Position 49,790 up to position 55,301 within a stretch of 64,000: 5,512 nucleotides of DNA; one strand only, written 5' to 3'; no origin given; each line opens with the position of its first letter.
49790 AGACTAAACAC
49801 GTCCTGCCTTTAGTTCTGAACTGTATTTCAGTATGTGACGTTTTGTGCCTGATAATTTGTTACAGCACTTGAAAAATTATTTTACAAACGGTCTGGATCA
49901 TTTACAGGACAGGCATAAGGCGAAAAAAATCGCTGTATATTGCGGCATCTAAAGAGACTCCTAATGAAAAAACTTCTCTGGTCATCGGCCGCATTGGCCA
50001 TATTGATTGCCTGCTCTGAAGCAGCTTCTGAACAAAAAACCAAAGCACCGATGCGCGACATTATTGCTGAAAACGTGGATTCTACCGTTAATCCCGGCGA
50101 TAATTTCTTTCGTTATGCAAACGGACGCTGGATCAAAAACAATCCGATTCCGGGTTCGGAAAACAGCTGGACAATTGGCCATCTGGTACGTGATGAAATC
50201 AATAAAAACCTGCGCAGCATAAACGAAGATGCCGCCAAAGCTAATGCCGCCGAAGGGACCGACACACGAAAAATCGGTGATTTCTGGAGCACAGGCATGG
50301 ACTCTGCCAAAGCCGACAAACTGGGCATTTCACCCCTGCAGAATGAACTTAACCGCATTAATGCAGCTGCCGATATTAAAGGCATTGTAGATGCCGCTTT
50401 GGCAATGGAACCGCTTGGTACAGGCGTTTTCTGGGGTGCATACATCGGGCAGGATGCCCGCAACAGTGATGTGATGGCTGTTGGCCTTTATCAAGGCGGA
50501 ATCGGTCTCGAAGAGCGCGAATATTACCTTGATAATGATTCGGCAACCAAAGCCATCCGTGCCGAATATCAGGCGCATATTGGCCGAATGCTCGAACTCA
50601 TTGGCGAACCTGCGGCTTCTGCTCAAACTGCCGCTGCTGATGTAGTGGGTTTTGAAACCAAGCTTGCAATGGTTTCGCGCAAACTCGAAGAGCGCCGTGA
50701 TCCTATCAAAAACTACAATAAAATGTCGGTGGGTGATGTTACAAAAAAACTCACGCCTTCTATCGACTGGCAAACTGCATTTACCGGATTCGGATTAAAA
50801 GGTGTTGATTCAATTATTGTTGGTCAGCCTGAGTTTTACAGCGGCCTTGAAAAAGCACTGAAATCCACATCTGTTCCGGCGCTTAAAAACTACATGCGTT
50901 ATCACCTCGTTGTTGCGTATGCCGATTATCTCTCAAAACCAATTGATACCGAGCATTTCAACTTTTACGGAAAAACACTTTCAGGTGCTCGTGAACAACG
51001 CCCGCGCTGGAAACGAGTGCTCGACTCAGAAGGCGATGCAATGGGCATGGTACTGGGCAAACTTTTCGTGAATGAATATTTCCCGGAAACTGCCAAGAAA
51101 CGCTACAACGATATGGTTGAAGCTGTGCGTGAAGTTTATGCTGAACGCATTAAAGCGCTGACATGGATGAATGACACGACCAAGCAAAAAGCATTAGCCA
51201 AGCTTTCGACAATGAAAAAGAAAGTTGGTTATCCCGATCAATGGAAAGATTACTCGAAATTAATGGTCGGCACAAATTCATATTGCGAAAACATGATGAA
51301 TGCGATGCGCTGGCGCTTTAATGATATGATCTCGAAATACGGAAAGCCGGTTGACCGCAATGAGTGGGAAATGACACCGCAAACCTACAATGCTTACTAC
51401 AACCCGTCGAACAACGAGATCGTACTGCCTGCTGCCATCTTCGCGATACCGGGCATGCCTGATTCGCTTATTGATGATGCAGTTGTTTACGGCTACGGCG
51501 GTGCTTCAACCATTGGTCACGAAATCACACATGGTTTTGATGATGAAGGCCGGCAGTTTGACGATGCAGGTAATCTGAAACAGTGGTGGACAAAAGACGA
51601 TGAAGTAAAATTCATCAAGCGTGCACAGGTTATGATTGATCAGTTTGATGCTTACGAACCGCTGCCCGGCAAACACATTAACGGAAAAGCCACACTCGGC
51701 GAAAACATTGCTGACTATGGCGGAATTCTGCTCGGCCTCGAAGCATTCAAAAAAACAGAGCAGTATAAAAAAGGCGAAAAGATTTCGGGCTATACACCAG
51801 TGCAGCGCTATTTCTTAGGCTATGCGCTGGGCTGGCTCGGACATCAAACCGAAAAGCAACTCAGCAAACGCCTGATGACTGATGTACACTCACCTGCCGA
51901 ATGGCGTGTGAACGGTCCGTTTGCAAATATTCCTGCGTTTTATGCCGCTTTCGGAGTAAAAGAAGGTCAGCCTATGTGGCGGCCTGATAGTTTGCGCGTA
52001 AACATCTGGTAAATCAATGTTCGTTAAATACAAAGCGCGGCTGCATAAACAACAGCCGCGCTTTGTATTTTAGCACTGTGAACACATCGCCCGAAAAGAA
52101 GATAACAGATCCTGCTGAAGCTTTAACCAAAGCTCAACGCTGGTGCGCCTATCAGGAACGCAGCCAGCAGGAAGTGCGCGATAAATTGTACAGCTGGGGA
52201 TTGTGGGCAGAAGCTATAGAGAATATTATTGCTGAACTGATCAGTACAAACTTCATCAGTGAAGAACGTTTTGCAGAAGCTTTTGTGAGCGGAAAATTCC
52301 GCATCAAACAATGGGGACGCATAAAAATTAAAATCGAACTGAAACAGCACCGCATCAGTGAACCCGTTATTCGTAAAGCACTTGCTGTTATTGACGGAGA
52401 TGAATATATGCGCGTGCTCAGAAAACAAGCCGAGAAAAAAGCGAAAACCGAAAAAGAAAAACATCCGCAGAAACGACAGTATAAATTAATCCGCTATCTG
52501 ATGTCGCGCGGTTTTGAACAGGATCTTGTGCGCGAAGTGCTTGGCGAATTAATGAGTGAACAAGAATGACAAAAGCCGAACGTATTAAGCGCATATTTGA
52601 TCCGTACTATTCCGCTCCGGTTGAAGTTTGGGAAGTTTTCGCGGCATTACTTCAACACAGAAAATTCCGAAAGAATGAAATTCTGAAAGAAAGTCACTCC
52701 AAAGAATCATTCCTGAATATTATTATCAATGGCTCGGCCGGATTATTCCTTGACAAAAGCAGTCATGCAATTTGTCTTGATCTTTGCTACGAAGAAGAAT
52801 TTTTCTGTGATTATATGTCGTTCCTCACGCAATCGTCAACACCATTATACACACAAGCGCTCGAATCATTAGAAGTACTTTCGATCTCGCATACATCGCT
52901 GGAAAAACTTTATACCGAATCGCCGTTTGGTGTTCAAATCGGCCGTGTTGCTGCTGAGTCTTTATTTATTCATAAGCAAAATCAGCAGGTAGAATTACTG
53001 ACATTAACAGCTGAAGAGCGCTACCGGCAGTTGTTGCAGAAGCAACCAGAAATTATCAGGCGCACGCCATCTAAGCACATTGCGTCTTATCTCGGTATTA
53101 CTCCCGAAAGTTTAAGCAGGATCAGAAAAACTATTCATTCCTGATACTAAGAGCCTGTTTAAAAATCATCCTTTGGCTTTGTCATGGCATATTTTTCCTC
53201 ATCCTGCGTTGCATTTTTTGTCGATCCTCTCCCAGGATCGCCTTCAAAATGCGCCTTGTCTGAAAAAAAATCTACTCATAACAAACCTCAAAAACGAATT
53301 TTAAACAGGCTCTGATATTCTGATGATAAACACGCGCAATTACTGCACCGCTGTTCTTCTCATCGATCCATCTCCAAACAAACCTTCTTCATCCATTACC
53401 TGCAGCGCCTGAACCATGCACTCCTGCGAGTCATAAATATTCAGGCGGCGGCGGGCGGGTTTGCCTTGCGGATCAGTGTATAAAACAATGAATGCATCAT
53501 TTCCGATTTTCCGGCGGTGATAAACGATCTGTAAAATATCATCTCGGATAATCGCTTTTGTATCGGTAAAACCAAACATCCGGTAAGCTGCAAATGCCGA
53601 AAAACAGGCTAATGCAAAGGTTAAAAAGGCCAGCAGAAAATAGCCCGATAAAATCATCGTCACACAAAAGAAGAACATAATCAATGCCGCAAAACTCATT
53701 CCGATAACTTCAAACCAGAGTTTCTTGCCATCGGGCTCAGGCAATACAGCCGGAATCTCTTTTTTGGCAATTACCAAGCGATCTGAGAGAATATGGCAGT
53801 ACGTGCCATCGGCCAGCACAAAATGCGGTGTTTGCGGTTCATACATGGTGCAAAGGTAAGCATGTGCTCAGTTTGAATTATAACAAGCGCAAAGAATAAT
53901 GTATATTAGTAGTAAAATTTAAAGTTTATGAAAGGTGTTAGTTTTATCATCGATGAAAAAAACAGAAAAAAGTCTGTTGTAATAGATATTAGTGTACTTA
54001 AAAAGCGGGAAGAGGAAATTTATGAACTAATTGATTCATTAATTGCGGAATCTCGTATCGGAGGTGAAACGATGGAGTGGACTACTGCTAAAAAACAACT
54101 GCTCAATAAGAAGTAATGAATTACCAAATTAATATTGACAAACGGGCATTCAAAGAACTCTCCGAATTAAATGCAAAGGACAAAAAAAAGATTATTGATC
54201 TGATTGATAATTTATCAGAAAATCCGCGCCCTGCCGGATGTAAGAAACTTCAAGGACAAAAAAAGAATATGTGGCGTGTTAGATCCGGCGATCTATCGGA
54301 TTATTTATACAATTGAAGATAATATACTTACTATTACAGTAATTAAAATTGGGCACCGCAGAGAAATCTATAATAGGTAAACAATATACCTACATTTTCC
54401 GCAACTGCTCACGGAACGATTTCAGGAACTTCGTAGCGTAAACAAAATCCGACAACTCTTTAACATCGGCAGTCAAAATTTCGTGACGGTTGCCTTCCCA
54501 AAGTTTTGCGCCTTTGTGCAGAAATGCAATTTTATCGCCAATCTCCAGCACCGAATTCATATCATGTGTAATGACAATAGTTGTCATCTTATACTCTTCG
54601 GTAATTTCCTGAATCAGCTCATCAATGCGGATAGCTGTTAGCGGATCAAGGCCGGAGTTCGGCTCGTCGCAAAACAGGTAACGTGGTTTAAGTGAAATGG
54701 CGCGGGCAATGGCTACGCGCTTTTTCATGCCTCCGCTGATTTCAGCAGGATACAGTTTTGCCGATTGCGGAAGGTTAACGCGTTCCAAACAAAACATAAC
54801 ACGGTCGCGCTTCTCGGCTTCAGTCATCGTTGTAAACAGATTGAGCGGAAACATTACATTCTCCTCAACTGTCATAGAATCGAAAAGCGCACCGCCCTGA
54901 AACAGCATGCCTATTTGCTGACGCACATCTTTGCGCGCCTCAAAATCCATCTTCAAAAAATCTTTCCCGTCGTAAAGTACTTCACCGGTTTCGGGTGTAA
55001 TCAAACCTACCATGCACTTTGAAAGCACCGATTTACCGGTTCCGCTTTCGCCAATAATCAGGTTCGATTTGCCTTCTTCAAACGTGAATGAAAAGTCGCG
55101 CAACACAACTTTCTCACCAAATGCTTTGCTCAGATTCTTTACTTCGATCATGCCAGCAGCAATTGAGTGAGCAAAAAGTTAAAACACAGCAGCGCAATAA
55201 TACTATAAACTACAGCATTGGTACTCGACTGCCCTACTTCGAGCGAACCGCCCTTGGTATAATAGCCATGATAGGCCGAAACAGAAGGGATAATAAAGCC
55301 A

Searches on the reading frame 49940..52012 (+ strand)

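Call 42: search_protein_families(library=pfam, proteins=[window:49940-52012:+])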
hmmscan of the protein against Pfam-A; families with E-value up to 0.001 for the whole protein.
window:49940-52012:+ (690 aa): 2 families
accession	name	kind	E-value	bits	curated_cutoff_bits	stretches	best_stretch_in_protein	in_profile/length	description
PF05649.18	Peptidase_M13_N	-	9.7e-118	394.3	32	1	52-432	1-381/381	Peptidase family M13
PF01431.27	Peptidase_M13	-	3.3e-57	193.9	24.5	1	484-682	1-200/205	Peptidase family M13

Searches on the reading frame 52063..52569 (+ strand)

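Call 42: search_protein_families(library=pfam, proteins=[window:52063-52569:+])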
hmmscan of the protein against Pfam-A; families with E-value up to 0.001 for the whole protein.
window:52063-52569:+ (168 aa): 3 families
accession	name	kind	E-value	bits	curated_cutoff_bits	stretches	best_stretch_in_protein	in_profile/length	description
PF02631.22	RecX_HTH2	-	9.1e-16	58.3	26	1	66-107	1-42/42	RecX, second three-helix domain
PF21981.2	RecX_HTH3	-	3.4e-13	50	26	1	113-160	1-48/48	RecX, third three-helix domain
PF21982.2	RecX_HTH1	-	2.7e-12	46.9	26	1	20-59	1-40/40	RecX, first three-helix domain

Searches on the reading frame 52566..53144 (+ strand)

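Call 42: search_protein_families(library=pfam, proteins=[window:52566-53144:+])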
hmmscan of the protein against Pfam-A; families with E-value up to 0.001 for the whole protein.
window:52566-53144:+ (192 aa): 1 family
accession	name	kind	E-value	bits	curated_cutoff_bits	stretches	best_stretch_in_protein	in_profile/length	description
PF00027.35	cNMP_binding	-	1.4e-05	25.4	27.5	1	32-117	2-87/89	Cyclic nucleotide-binding domain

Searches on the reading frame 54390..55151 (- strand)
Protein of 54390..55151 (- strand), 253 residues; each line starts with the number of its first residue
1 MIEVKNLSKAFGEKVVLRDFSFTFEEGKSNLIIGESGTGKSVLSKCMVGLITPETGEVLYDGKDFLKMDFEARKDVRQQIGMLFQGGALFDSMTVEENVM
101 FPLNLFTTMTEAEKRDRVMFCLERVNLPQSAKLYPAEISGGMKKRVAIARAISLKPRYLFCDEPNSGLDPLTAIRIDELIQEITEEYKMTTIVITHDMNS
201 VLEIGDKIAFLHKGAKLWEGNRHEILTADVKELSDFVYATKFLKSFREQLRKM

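Call 42: search_protein_families(library=pfam, proteins=[window:54390-55151:-])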
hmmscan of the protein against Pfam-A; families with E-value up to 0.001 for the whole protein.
window:54390-55151:- (253 aa): 4 families
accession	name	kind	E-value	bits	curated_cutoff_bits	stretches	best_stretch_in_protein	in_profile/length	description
PF00005.33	ABC_tran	-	6.9e-32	111.4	25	1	17-165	1-136/137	ABC transporter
PF13304.12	AAA_21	-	0.00024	21.7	27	0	121-199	221-301/304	AAA domain, putative AbiEii toxin, Type IV TA system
PF02463.25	SMC_N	-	0.00055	19.9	40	0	127-203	126-204/220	RecF/RecN/SMC N terminal domain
PF13476.12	AAA_23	-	0.00062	20.9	27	0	18-85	11-80/201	AAA domain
